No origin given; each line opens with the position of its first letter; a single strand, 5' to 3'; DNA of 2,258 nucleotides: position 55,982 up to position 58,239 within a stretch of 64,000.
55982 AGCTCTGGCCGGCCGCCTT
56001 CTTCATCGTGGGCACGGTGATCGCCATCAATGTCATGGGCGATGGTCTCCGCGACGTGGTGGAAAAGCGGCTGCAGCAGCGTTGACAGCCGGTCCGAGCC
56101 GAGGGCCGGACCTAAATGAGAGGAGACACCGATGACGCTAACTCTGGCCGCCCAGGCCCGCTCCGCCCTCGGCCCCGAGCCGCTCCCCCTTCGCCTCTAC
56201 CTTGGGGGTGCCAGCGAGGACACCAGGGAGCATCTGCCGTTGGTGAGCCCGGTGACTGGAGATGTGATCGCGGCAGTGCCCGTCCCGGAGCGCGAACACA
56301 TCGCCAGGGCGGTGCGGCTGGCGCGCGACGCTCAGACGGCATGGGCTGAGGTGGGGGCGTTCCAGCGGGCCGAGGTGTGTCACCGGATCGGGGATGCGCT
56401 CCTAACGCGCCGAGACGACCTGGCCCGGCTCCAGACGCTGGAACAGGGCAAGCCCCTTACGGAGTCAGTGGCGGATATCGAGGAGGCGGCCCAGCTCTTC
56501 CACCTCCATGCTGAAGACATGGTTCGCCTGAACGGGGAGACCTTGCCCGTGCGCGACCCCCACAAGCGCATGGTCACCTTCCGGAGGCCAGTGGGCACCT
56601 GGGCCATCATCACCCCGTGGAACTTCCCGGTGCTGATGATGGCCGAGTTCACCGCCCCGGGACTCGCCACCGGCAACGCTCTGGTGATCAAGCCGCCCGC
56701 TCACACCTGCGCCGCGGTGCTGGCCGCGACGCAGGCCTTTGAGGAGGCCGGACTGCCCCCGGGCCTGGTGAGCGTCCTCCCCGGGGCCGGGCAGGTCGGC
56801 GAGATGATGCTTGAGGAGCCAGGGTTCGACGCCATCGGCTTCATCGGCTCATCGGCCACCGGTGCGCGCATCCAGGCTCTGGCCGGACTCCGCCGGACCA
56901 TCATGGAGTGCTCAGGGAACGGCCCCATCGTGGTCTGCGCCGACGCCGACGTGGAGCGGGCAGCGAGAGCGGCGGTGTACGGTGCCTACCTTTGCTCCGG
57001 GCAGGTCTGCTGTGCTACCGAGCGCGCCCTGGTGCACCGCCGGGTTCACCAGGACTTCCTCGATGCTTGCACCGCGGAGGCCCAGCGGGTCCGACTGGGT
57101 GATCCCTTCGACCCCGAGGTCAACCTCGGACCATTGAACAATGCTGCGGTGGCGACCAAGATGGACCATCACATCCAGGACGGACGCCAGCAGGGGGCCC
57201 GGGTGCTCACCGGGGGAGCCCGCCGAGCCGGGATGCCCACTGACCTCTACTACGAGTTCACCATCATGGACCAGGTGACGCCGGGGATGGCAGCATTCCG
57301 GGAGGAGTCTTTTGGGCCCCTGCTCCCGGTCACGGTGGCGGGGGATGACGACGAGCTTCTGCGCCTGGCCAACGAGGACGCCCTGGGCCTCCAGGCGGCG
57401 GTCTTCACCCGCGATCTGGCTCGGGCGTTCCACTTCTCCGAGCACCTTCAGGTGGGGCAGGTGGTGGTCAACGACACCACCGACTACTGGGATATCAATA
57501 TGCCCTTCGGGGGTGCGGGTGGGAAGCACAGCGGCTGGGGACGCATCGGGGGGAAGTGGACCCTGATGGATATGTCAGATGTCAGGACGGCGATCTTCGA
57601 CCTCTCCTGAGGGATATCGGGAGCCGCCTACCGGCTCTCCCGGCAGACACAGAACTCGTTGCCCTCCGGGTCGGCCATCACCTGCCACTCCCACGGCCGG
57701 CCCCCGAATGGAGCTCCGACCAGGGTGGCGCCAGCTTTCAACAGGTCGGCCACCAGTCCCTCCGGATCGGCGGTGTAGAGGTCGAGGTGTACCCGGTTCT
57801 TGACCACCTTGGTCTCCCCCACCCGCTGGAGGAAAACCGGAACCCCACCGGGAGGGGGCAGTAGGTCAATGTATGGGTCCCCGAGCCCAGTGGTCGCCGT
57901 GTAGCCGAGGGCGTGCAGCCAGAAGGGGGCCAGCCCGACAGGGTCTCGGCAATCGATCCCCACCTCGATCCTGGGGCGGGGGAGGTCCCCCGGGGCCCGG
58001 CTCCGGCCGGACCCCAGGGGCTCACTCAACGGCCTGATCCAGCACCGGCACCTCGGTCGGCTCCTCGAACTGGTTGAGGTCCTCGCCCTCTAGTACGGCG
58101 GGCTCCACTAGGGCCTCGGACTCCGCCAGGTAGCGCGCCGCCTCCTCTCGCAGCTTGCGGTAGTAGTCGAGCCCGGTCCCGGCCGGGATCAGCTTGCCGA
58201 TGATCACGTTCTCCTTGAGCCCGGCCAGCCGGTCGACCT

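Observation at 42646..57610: Candidate undescribed catabolic system for an N-acylated amine/polyamine: family-5 ABC importer + amidohydrolase_3 + PuuB-like oxidase + GABA shunt under a PucR activator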

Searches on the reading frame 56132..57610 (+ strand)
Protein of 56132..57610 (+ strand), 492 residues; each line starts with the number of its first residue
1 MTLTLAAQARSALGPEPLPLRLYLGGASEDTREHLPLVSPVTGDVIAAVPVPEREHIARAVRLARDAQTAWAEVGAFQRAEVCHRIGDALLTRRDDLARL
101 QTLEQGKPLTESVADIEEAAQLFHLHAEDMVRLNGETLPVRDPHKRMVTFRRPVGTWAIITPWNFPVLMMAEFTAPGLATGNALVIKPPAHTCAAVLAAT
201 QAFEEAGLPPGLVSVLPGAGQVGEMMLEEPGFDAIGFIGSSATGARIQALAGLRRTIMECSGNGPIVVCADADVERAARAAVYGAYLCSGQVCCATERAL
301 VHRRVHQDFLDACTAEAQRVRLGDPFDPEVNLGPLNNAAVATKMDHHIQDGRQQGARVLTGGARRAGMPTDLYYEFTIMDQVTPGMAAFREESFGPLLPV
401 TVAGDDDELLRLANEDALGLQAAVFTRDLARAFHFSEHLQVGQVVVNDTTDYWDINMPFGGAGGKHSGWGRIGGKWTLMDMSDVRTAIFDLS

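Call 4: search_protein_families(library=pfam, proteins=[window:56132-57610:+])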
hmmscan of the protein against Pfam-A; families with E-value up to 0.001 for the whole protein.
window:56132-57610:+ (492 aa): 1 family
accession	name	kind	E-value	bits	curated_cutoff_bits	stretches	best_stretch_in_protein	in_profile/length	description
PF00171.27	Aldedh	-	5.9e-139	464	23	1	31-486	6-460/461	Aldehyde dehydrogenase family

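Call 5: search_protein_families(library=ncbifam, proteins=[window:56132-57610:+])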
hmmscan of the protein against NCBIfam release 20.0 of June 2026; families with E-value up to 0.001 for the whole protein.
window:56132-57610:+ (492 aa): 45 families (the best 25 are shown)
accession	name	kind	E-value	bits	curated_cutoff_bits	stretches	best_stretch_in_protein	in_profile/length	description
NF009725.0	PRK13252.1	equivalog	5.3e-103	345.1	593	1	23-489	10-479/488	betaine-aldehyde dehydrogenase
TIGR01804.1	BADH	equivalog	3.7e-102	342.2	668.6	1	29-484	9-466/467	betaine-aldehyde dehydrogenase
NF040648.1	lactal_redase_Meth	equivalog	3.1e-100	336.4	650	1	31-489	9-462/463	lactaldehyde dehydrogenase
TIGR01780.1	SSADH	subfamily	3.9e-96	322.6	646.35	1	38-480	2-443/448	succinate-semialdehyde dehydrogenase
NF006916.0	PRK09407.1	equivalog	5.2e-95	319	521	1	29-486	30-489/526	succinic semialdehyde dehydrogenase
TIGR02299.1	HpaE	equivalog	1.8e-89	300.5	638.35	1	31-478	14-465/488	5-carboxymethyl-2-hydroxymuconate semialdehyde dehydrogenase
NF010000.0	PRK13473.1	subfamily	4.3e-86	289.4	615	1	28-486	12-469/475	aminobutyraldehyde dehydrogenase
NF042993.1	AlphKGSA_gudD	equivalog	4.5e-86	289.5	770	1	37-463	23-455/481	alpha-ketoglutaric semialdehyde dehydrogenase GucD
NF045736.1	PaDhStyDRhodo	equivalog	6.9e-85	285.4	800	1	21-474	4-462/479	phenylacetaldehyde dehydrogenase StyD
NF008415.0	PRK11241.1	equivalog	3.8e-84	283.1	828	1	32-485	25-476/482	NADP-dependent succinate-semialdehyde dehydrogenase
TIGR03250.1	PhnAcAld_DH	equivalog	8.4e-83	278.6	635.65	1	26-474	10-454/472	phosphonoacetaldehyde dehydrogenase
NF052305.1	DioxValDhHalo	equivalog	1.2e-82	278.3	750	1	39-463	26-455/483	2,5-dioxovalerate dehydrogenase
TIGR03216.1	OH_muco_semi_DH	equivalog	1.3e-82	278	693.25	1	21-486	2-476/481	2-hydroxymuconic semialdehyde dehydrogenase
NF010575.0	PRK13968.1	equivalog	1.5e-79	268.3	855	1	38-487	12-457/462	succinate-semialdehyde dehydrogenase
NF045735.1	PaDhStyDPseudo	equivalog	3.8e-78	263.3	850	1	29-480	14-472/483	phenylacetaldehyde dehydrogenase StyD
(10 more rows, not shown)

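Call 65: search_solved_structures(query=window:56132-57610:+, max_evalue=1e-60)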
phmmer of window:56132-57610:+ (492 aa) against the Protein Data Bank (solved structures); distinct sequences matched with E-value up to 1e-60: 144 (the best 60 are shown).
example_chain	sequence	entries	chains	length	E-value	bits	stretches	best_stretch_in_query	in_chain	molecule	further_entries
8of1_A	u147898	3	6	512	7.6e-86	291.9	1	33-482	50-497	Succinate-semialdehyde dehydrogenase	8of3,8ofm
4v6h_A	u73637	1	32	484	9.1e-85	288.3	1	15-480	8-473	Succinate-semialdehyde dehydrogenase (NADP+)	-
6bjp_A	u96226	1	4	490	2.2e-82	280.5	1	21-487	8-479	NAD/NADP-dependent betaine aldehyde dehydrogenase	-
2wme_A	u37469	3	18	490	3.1e-82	280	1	21-487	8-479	BETAINE ALDEHYDE DEHYDROGENASE | NAD/NADP-dependent betaine aldehyde dehydrogenase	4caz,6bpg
2wox_A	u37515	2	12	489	3.1e-82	279.9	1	21-487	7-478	BETAINE ALDEHYDE DEHYDROGENASE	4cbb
4a0m_A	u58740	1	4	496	7.7e-82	278.6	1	17-491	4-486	BETAINE ALDEHYDE DEHYDROGENASE, CHLOROPLASTIC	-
4v3f_A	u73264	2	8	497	7.8e-82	278.6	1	17-491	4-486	BETAINE ALDEHYDE DEHYDROGENASE, CHLOROPLASTIC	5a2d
2xdr_A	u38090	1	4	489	2.3e-81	277.1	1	21-487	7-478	BETAINE ALDEHYDE DEHYDROGENASE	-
3zqa_A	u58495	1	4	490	6.2e-81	275.7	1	21-487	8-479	BETAINE ALDEHYDE DEHYDROGENASE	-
4v37_A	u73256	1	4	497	1.4e-80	274.5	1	17-491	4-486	BETAINE ALDEHYDE DEHYDROGENASE, CHLOROPLASTIC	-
8skf_A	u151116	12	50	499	7.5e-78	265.5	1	34-486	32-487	Betaine aldehyde dehydrogenase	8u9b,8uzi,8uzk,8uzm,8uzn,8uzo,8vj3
3jz4_A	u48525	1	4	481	1.7e-77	264.3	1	32-485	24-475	Succinate-semialdehyde dehydrogenase [NADP+]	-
7swk_A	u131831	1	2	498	2.4e-77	263.8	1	22-486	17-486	Betaine aldehyde dehydrogenase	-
3iwj_A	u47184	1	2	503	2.6e-77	263.7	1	22-484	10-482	Putative aminoaldehyde dehydrogenase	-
3iwk_A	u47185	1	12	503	1.2e-76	261.5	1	33-484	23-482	Aminoaldehyde dehydrogenase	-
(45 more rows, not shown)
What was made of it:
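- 56132..57610 (+): Second aldehyde dehydrogenase (ALDH2) of unresolved specificity. Succinate-semialdehyde or aminoaldehyde dehydrogenase are the likeliest. The best solved relatives are SSADHs and BADHs, E about 1e-85 (call 65).
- On Transaminase (PatA/PatD-GabT/GabD) putrescine pathway: Its best solved relatives are SSADHs and BADHs (calls 5, 65).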

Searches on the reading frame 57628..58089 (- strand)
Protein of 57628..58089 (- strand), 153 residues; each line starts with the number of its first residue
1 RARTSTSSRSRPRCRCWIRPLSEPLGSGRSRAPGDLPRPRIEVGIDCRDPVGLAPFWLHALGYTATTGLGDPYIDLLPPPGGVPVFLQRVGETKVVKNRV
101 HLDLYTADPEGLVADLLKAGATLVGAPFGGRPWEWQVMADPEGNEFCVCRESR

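Call 9: search_protein_families(library=pfam, proteins=[window:57628-58089:-])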
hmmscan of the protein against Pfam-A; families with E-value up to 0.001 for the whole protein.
window:57628-58089:- (153 aa): 1 family
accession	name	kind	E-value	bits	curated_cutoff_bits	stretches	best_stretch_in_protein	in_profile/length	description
PF18029.7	Glyoxalase_6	-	3.5e-27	95.6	23.6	1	43-149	2-106/106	Glyoxalase-like domain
